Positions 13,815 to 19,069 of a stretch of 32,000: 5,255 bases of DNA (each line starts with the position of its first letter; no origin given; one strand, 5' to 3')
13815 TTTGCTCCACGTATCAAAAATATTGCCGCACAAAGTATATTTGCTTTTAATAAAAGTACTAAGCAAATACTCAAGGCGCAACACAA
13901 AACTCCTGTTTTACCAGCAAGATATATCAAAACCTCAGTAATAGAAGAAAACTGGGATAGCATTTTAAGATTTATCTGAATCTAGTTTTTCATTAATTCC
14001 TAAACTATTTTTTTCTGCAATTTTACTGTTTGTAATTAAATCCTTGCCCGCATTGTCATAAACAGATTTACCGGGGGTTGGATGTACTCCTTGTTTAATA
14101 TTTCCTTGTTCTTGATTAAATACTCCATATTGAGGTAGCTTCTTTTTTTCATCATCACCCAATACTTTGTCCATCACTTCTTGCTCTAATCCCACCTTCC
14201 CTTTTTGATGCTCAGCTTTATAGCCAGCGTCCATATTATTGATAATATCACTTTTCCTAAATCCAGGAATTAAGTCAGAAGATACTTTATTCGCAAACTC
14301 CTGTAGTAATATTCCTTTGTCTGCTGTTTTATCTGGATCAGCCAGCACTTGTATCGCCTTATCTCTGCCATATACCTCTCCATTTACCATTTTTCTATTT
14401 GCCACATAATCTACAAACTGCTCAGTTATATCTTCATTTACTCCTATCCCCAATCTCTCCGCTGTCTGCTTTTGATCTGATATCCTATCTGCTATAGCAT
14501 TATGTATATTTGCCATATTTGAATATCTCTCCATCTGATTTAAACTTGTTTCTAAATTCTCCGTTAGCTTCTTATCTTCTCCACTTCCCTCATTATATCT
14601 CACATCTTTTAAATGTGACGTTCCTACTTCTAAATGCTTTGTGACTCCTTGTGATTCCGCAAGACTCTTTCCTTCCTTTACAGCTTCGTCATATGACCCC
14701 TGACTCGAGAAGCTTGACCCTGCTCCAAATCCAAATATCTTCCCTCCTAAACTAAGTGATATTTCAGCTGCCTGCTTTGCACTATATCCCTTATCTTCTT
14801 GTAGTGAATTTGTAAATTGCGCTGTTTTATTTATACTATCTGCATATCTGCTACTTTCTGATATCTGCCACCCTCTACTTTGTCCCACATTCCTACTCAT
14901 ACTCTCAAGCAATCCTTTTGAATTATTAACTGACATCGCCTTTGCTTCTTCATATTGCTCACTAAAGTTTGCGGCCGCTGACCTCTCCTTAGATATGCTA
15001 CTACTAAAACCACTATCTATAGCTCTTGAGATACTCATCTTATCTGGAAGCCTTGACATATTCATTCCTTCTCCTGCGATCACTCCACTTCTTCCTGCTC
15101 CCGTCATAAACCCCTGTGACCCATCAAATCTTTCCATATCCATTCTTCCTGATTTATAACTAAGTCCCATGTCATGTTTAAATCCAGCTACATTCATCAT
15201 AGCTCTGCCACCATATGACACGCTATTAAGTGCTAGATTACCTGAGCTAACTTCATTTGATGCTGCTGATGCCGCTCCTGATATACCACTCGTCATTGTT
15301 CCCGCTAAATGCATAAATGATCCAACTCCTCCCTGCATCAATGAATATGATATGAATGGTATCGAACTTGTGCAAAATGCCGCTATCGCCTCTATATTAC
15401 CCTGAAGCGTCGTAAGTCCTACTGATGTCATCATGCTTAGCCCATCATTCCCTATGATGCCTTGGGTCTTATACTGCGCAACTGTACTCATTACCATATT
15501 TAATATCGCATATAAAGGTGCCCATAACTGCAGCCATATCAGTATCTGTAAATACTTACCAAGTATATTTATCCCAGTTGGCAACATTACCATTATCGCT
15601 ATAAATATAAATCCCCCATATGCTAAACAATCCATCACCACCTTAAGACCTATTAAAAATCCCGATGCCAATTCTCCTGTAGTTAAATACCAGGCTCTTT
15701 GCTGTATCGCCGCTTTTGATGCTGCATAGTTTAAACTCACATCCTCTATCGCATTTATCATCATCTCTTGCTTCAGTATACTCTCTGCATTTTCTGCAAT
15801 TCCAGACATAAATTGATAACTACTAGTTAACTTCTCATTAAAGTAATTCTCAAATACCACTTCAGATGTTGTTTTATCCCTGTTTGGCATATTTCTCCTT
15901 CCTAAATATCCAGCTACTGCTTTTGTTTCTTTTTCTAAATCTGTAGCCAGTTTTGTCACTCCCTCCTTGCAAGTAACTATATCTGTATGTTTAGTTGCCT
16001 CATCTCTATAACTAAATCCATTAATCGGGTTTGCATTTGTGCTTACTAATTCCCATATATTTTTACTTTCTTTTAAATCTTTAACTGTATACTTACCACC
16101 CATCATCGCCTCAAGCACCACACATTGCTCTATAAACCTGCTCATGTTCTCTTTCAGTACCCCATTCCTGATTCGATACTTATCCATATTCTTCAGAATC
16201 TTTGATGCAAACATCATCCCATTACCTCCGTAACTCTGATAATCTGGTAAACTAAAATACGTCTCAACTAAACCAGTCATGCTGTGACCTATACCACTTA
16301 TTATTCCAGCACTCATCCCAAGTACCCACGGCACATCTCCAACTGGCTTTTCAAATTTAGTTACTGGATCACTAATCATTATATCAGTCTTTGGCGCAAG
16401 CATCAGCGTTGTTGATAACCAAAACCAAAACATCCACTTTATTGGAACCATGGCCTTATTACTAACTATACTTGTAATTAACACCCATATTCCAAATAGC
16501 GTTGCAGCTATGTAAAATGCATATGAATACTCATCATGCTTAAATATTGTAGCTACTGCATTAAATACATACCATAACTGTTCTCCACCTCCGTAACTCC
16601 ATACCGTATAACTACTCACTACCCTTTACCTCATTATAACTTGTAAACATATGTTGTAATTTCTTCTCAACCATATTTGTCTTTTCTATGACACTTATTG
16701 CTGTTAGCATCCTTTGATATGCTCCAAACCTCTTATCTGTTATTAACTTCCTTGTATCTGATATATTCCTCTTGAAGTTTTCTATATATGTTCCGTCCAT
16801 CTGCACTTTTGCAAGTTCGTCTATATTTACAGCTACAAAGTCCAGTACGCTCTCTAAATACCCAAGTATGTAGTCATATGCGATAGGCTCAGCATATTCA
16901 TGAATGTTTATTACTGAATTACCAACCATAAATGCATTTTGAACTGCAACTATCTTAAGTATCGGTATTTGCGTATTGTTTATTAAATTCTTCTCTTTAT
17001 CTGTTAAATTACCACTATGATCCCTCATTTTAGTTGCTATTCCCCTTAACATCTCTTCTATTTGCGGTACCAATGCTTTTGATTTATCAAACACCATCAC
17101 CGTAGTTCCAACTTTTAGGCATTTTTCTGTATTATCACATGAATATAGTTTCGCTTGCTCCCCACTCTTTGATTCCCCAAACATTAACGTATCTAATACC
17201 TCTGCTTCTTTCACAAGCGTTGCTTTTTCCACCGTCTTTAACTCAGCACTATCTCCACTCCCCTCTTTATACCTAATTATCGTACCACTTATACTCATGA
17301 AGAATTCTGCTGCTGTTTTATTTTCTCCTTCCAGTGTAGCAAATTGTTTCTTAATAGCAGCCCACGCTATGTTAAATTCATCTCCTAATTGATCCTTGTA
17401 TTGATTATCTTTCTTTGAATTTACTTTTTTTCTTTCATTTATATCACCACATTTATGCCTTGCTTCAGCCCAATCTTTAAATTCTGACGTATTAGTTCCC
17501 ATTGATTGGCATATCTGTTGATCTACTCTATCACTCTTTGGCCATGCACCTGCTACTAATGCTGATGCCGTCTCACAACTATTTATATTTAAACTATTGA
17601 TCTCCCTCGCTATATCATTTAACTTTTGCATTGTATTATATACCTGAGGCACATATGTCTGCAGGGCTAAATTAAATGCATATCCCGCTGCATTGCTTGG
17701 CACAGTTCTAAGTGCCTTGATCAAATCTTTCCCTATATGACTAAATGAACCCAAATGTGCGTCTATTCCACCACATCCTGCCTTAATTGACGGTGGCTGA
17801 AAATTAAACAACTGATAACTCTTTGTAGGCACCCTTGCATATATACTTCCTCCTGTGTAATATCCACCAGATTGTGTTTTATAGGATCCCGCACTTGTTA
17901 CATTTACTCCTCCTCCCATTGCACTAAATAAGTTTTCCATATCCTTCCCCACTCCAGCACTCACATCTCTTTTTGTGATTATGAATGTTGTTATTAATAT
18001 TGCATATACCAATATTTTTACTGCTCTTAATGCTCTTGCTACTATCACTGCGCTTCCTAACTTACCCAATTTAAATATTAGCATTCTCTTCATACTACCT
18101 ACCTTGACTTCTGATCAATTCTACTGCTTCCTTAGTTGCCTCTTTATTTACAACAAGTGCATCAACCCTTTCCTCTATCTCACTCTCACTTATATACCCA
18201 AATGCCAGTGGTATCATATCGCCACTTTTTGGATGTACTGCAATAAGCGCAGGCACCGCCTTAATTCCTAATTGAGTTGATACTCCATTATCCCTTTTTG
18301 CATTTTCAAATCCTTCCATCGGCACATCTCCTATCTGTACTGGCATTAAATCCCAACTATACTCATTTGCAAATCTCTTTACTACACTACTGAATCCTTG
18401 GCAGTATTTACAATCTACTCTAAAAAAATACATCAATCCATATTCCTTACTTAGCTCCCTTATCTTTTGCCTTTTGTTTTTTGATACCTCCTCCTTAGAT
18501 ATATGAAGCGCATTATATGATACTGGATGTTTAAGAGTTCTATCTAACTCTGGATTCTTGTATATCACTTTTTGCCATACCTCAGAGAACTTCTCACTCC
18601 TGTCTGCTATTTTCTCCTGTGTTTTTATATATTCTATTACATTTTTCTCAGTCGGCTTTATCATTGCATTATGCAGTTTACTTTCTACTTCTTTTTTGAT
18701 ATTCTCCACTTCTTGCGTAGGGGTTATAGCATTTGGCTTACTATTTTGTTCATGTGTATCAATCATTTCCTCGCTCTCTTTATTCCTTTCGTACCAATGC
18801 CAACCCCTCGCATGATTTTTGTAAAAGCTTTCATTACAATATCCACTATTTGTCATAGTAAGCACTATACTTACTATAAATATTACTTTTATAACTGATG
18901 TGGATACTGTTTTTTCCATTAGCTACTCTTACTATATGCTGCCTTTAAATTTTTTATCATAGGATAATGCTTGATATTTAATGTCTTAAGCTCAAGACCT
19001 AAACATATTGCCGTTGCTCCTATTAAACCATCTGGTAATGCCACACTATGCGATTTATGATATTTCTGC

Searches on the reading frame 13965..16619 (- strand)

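Call 45: search_protein_families(library=pfam, proteins=[window:13965-16619:-], max_evalue=0.001)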
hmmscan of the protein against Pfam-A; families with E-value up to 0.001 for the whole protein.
window:13965-16619:- (884 aa): 1 family
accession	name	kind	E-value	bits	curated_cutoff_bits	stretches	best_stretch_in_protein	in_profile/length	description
PF07916.16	TraG_N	-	1.9e-83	281.4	36.1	1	6-449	2-461/462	TraG-like protein, N-terminal region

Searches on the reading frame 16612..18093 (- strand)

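Call 45: search_protein_families(library=pfam, proteins=[window:16612-18093:-], max_evalue=0.001)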
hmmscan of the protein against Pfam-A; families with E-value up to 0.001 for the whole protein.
window:16612-18093:- (493 aa): 1 family
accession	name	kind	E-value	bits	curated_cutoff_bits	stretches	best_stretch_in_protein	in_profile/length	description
PF06122.16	TraH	-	4.6e-98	329.3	25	1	52-414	1-357/358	Conjugative relaxosome accessory transposon protein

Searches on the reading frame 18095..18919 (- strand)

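Call 45: search_protein_families(library=pfam, proteins=[window:18095-18919:-], max_evalue=0.001)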
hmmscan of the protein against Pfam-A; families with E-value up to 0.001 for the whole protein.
window:18095-18919:- (274 aa): 1 family
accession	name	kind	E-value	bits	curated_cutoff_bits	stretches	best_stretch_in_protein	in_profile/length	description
PF13728.12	TraF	-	2.2e-63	214.5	23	1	39-252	1-223/224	F plasmid transfer operon protein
